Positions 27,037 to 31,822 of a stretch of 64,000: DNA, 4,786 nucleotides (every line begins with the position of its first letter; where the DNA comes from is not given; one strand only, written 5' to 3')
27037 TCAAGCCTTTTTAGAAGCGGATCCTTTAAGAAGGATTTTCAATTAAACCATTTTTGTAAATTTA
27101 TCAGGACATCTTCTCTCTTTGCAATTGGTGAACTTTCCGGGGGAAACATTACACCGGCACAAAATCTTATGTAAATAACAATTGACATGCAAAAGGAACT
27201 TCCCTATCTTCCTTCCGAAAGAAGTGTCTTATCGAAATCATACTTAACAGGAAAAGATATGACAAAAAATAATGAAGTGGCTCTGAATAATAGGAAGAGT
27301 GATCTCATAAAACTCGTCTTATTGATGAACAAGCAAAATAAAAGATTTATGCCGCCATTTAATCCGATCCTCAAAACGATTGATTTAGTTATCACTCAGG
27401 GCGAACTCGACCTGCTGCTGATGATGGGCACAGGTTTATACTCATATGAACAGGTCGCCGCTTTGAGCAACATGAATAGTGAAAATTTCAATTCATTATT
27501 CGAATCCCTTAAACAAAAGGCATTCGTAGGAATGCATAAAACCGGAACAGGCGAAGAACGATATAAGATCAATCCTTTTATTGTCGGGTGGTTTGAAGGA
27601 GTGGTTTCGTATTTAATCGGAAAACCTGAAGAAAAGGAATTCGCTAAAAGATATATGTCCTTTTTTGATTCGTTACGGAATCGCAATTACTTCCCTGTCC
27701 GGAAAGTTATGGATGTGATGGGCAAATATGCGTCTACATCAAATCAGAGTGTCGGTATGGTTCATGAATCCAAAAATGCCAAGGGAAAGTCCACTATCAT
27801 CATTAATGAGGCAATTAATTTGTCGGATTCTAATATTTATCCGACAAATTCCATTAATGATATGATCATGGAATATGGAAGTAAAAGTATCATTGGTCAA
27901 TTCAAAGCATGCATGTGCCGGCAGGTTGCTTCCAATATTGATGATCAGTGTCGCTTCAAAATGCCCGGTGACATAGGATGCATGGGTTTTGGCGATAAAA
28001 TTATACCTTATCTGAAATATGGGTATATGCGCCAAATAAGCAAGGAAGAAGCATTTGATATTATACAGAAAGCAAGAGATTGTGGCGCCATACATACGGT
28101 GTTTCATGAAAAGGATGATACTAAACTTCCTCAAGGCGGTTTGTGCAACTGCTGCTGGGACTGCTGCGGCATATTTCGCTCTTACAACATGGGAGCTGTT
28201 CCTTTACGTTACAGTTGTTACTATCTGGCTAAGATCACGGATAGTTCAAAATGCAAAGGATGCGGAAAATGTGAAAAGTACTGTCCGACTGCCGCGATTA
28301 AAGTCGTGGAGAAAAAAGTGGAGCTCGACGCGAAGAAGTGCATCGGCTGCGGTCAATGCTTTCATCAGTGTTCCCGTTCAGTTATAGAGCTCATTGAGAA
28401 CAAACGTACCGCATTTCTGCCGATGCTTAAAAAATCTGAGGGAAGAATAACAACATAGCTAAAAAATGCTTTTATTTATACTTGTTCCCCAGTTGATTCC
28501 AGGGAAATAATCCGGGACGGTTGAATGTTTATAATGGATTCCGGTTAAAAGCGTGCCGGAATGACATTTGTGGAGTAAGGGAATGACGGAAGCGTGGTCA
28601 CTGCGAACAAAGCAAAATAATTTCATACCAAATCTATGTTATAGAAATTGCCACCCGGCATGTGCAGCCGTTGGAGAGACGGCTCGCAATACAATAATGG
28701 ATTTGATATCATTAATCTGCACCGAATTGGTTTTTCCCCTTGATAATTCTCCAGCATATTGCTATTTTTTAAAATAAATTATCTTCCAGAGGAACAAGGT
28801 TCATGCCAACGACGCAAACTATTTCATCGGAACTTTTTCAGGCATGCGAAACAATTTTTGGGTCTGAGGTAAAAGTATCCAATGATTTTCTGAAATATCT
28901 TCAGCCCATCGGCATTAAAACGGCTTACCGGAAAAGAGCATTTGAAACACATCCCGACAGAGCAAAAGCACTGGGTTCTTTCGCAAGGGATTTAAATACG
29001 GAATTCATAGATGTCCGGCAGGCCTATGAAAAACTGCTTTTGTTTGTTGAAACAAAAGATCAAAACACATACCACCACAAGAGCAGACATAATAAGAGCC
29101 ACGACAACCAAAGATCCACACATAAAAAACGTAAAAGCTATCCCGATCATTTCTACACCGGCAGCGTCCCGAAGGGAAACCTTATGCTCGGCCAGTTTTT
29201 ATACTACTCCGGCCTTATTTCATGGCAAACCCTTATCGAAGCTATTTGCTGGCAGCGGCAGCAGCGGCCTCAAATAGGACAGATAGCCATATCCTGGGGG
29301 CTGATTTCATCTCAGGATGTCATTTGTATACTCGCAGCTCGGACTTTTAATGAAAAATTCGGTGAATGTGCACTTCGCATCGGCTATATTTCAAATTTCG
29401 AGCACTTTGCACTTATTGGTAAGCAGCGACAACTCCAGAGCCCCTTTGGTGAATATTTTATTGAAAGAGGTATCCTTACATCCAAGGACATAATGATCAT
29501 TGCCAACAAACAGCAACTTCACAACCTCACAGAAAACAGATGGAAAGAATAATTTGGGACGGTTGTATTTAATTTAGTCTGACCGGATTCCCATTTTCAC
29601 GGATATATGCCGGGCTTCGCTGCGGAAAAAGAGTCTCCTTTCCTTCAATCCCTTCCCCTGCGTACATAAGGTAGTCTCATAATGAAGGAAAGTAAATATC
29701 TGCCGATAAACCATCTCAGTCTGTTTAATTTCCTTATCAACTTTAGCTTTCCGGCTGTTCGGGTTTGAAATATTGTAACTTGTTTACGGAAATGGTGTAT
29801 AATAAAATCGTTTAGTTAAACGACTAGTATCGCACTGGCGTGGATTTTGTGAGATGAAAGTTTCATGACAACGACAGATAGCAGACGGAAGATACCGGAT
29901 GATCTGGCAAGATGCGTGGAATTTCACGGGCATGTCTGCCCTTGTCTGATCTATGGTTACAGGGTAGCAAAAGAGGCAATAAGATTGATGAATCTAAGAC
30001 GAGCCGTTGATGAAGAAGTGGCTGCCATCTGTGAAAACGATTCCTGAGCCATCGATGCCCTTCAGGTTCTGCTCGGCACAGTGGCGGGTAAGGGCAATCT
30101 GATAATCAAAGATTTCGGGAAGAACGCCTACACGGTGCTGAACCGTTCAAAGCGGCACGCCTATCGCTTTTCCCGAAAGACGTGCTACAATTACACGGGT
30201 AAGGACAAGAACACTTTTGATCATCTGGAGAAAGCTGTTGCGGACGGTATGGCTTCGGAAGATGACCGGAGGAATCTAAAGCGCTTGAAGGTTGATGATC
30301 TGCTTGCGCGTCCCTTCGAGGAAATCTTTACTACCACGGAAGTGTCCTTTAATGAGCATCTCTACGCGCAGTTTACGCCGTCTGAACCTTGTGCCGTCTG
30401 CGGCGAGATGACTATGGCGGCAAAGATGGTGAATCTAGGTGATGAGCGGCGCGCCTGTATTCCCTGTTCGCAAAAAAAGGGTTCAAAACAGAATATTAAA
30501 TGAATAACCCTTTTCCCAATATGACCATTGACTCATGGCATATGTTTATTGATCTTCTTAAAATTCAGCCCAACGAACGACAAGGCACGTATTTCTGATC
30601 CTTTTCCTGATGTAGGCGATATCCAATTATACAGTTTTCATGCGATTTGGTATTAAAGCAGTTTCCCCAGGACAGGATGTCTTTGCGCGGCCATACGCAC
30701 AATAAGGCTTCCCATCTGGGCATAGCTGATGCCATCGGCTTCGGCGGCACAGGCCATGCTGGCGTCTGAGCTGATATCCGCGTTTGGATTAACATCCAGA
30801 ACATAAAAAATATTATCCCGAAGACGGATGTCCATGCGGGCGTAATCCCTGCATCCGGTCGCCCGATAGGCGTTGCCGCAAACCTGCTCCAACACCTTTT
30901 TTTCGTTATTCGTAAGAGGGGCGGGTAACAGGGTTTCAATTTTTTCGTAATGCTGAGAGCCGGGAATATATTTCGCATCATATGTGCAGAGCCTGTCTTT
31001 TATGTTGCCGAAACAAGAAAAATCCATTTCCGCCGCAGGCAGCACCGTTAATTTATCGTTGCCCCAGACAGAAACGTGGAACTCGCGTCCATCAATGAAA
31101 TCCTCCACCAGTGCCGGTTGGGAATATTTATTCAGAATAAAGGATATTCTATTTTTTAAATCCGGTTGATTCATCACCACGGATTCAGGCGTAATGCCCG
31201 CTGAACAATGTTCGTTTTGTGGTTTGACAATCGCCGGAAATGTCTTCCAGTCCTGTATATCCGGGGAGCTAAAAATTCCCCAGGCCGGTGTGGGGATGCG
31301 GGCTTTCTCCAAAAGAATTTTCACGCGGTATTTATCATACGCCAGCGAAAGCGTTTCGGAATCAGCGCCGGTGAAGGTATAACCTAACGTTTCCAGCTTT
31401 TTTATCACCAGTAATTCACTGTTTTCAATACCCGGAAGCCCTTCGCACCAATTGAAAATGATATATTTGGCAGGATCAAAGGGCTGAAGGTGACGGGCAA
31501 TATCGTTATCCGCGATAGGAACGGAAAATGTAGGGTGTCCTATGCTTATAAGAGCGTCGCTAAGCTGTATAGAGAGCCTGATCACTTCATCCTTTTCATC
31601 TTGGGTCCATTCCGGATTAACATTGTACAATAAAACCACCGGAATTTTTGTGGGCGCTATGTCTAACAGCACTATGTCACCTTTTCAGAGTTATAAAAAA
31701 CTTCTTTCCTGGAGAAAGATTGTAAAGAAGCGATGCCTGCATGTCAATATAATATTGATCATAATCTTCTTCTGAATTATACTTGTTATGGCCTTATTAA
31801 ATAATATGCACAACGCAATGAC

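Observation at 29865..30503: In-frame TGA at a conserved Cys position of an FmdE-family gene: candidate selenoprotein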

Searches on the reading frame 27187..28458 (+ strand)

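Call 7: search_protein_families(library=pfam, proteins=[window:27187-28458:+], max_evalue=0.001)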
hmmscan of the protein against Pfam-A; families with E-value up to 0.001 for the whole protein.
window:27187-28458:+ (423 aa): 9 families
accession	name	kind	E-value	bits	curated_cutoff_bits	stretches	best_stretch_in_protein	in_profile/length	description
PF00037.32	Fer4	-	2.8e-11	43.2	21.1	1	351-372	3-24/24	4Fe-4S binding domain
PF12837.12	Fer4_6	-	5.2e-09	36.1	25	1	352-371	5-24/24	4Fe-4S binding domain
PF12797.12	Fer4_2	-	1.6e-08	34.4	24.5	1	350-368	4-22/22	4Fe-4S binding domain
PF13237.11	Fer4_10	-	4.5e-08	33.3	25.5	1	350-395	3-52/53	4Fe-4S dicluster domain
PF12838.12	Fer4_7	-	5.6e-08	33.6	27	1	355-396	1-49/52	4Fe-4S dicluster domain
PF14697.11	Fer4_21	-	5.8e-08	33.2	35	2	352-396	4-52/59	4Fe-4S dicluster domain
PF13187.11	Fer4_9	-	3.3e-06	27.5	27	1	355-399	1-51/52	4Fe-4S dicluster domain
PF25160.1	LdpA_Fe-S-bd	-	1.2e-05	25.4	27.6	1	362-402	9-45/49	LdpA Fe-S cluster-binding domain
PF13459.11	Fer4_15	-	0.0002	22.4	22.4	0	378-396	1-19/66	4Fe-4S single cluster domain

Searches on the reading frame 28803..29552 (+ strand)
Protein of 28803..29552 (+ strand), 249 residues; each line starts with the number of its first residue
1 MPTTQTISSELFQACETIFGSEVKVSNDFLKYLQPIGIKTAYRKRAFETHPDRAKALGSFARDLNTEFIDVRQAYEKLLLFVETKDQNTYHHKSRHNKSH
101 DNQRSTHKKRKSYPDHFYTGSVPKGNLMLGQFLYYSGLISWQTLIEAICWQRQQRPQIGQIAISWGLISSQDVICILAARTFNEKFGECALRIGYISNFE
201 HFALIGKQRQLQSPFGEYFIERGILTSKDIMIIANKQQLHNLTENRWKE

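Call 7: search_protein_families(library=pfam, proteins=[window:28803-29552:+], max_evalue=0.001)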
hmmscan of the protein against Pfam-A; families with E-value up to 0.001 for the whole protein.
window:28803-29552:+ (249 aa): 1 family
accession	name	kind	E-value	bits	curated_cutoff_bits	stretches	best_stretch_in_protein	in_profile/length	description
PF00226.36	DnaJ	-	6.1e-05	23.5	27.8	1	38-78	17-53/63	DnaJ domain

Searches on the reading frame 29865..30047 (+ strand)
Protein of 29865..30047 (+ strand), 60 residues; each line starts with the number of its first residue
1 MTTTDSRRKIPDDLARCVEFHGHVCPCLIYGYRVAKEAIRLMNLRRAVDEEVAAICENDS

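Call 49: find_encoding_contigs(protein=window:29865-30047:+, flank=10000, max_places=10)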
Protein window:29865-30047:+ (60 aa): 3 contigs read that carry it; 3 places shown.
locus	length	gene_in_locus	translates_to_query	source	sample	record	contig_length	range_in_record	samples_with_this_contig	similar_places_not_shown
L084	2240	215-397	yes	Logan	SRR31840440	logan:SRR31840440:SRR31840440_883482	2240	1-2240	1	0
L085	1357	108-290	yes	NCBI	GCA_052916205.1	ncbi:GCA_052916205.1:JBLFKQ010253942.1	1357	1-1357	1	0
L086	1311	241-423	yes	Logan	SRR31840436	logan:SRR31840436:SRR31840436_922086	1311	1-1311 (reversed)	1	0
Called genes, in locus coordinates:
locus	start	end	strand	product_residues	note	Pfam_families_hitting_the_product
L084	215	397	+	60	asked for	PF02663:FmdE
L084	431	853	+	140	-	PF02663:FmdE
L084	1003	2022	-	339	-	PF07478:Dala_Dala_lig_C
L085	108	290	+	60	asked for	PF02663:FmdE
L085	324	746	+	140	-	PF02663:FmdE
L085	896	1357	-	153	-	?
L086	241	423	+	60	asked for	PF02663:FmdE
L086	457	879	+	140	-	PF02663:FmdE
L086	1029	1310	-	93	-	?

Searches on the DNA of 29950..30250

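Call 25: search_rna_families(source=window, start=29950, end=30250, threshold=evalue, max_evalue=10, show_alignments=3)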
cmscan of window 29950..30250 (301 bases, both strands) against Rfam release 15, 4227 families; matches with E-value up to 10: 3.
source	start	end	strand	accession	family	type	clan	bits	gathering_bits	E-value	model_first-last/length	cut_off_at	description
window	30186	30250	-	RF03056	RAGATH-35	Gene; sRNA;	-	13.6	38.9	8.3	1-87/87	no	RAGATH-35 RNA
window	29981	30034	+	RF01139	sR2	Gene; snRNA; snoRNA; CD-box;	-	12.1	42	2.2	1-57/57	no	Small nucleolar RNA sR2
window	29975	30049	+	RF01152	sR1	Gene; snRNA; snoRNA; CD-box;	-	11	45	1.5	1-57/57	no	Small nucleolar RNA sR1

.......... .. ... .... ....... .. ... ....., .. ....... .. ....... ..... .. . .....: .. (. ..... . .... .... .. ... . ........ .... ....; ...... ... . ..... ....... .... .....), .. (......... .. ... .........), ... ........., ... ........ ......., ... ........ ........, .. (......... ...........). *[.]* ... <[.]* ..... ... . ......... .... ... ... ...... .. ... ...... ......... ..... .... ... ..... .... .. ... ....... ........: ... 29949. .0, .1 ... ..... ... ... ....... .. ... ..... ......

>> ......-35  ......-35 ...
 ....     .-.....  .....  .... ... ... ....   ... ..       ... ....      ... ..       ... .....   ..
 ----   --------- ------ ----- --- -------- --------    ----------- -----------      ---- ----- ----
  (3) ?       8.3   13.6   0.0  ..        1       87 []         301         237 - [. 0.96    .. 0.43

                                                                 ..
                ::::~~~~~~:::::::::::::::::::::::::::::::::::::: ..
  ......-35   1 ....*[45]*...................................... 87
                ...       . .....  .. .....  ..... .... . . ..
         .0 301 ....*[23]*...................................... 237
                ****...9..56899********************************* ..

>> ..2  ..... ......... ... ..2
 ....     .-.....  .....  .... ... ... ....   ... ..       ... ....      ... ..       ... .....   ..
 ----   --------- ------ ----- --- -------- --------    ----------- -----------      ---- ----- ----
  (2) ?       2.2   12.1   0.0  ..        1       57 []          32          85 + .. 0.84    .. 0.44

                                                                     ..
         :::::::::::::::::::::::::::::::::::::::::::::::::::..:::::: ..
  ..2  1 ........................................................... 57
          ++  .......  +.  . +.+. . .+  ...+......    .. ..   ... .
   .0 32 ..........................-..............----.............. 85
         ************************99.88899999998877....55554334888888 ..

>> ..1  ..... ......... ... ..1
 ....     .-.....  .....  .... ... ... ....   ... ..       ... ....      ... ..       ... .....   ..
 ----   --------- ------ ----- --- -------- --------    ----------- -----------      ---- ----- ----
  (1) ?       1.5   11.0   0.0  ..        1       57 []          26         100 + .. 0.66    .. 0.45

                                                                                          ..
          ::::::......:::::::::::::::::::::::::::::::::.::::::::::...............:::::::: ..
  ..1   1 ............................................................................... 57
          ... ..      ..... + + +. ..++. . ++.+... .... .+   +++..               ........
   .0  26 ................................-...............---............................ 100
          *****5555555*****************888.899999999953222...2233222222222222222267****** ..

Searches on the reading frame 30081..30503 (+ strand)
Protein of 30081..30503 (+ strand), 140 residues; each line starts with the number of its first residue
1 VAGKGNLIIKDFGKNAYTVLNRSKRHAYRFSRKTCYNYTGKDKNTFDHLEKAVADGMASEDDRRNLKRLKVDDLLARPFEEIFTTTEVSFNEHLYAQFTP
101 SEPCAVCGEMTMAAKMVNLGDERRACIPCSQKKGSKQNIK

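Call 50: find_encoding_contigs(protein=window:30081-30503:+, flank=10000, max_places=10)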
Protein window:30081-30503:+ (140 aa): 19 contigs read that carry it; 10 places shown.
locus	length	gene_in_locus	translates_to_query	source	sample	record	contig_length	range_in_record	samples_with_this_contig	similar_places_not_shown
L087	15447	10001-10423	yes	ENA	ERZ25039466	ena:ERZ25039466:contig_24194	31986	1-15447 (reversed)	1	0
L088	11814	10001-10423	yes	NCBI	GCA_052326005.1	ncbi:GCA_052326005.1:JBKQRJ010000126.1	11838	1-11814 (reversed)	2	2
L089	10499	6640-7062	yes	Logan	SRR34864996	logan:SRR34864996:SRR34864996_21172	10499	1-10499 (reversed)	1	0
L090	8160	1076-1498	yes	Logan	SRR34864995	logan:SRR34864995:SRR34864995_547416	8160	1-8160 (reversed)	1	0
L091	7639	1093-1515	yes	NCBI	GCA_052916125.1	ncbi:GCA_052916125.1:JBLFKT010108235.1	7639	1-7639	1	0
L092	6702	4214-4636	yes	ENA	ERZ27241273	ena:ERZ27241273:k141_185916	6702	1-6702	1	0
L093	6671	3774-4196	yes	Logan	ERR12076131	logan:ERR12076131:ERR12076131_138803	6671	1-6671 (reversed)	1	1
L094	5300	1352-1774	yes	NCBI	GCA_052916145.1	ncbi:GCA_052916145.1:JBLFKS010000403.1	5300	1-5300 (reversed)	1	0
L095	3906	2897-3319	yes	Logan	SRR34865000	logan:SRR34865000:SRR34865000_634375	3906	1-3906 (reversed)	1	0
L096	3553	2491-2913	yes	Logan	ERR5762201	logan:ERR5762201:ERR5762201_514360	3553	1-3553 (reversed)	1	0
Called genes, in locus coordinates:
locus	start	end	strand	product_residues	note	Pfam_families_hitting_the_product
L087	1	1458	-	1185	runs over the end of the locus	PF17757:UvrB_inter, PF02559:CarD_TRCF_RID, PF00270:DEAD, PF04851:ResIII, PF00271:Helicase_C, PF03461:TRCF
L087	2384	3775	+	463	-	PF16868:NMT1_3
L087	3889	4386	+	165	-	PF01613:Flavin_Reduct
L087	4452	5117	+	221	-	PF00881:Nitroreductase, PF14512:TM1586_NiRdase (faint)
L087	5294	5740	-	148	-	-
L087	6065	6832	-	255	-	PF00378:ECH_1, PF16113:ECH_2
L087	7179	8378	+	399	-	PF00037:Fer4 (weak), PF12797:Fer4_2 (faint), PF13187:Fer4_9 (weak), PF13237:Fer4_10, PF14697:Fer4_21 (weak), PF12837:Fer4_6 (faint), PF12838:Fer4_7, PF25160:LdpA_Fe-S-bd (weak)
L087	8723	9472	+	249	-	-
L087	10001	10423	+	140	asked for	PF02663:FmdE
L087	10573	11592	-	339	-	PF07478:Dala_Dala_lig_C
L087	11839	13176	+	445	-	PF13742:tRNA_anti_2, PF01336:tRNA_anti-codon, PF02601:Exonuc_VII_L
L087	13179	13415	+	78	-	PF02609:Exonuc_VII_S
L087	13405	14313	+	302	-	PF00348:polyprenyl_synt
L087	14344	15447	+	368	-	?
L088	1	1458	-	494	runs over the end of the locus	?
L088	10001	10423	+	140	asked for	PF02663:FmdE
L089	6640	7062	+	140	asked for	PF02663:FmdE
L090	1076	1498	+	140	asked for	PF02663:FmdE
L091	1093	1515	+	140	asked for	PF02663:FmdE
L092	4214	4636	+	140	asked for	PF02663:FmdE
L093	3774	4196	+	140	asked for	PF02663:FmdE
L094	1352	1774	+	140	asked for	PF02663:FmdE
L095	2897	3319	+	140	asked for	PF02663:FmdE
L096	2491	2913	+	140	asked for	PF02663:FmdE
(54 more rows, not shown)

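Call 52: list_cluster_members(proteins=[window:30081-30500:+, window:29865-30044:+])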
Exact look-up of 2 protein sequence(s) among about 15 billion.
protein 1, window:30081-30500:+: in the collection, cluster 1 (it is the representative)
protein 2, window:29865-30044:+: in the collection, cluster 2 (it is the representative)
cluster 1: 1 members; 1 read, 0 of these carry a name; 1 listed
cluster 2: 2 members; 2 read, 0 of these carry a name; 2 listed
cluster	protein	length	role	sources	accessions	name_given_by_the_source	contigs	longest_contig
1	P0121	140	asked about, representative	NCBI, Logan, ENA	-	-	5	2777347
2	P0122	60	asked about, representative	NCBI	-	-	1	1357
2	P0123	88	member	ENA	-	-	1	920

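Call 55: find_homologous_proteins(query=P0121, max_evalue=1e-10)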
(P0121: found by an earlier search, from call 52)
Query P0121 (140 aa): 404 proteins with E <= 1e-10 among 409 candidates; the best 120 are listed.
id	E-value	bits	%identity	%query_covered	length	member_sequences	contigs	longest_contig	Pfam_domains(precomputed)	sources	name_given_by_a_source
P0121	8.2e-90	316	100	100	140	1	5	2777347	PF02663.20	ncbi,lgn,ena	-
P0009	1.4e-67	244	81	99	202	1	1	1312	PF02663.20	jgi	jgi:formylmethanofuran dehydrogenase subunit E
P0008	3.8e-67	242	81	99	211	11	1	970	PF02663.20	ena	-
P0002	4.0e-67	242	80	99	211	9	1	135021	PF02663.20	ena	-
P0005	1.4e-66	241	79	99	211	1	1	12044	PF02663.20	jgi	-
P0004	5.2e-66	239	79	99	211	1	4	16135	PF02663.20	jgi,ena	jgi:formylmethanofuran dehydrogenase subunit E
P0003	5.4e-66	239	80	99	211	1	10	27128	PF02663.20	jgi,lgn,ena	jgi:formylmethanofuran dehydrogenase subunit E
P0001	5.5e-66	239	80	99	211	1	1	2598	PF02663.20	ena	-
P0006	2.7e-65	236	79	99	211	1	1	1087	PF02663.20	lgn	-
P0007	1.5e-64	234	78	99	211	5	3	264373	PF02663.20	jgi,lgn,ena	jgi:formylmethanofuran dehydrogenase subunit E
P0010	2.6e-64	233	80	94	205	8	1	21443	PF02663.20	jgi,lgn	-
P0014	1.0e-63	231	79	97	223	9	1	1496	PF02663.20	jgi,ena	-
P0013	1.4e-63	231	78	99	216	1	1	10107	PF02663.20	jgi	jgi:formylmethanofuran dehydrogenase subunit E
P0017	6.9e-63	229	80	94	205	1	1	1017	PF02663.20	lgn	-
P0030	7.1e-63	229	78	94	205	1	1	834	PF02663.20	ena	-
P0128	4.2e-59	216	76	94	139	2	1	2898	PF02663.20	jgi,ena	jgi:formylmethanofuran dehydrogenase subunit E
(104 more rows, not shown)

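Call 57: find_encoding_contigs(protein=P0128, flank=3000, max_places=4)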
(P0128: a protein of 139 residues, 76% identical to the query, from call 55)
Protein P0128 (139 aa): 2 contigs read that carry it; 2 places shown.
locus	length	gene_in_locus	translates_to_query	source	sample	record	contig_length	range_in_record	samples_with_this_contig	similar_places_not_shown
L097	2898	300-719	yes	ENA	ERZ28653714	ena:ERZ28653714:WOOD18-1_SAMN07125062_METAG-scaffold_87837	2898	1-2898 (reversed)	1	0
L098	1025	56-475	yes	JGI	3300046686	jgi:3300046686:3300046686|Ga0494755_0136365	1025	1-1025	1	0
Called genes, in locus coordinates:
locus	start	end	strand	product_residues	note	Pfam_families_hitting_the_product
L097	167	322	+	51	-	-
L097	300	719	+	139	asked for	PF02663:FmdE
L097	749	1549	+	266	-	PF13622:4HBT_3, PF20789:4HBT_3C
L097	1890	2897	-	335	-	?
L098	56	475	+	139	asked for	PF02663:FmdE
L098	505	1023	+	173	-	?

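Call 60: find_encoding_contigs(protein=P0123, flank=2000, max_places=3)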
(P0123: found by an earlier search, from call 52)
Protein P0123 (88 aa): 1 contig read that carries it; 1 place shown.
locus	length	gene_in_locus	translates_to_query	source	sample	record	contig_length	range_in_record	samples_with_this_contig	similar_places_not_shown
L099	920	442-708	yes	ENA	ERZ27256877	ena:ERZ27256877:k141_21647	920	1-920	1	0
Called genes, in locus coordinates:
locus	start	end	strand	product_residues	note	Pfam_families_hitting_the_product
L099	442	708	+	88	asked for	PF02663:FmdE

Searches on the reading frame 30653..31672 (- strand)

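Call 7: search_protein_families(library=pfam, proteins=[window:30653-31672:-], max_evalue=0.001)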
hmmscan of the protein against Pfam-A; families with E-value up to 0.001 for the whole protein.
window:30653-31672:- (339 aa): 3 families
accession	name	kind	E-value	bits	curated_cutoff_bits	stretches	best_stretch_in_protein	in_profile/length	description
PF07478.18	Dala_Dala_lig_C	-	1e-23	84.4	24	1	138-320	30-198/204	D-ala D-ala ligase C-terminus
PF02655.19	ATP-grasp_3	-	3.8e-05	24.2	23.2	1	112-296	2-155/160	ATP-grasp domain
PF13535.11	ATP-grasp_4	-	0.00064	19.8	27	0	145-227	3-97/160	ATP-grasp domain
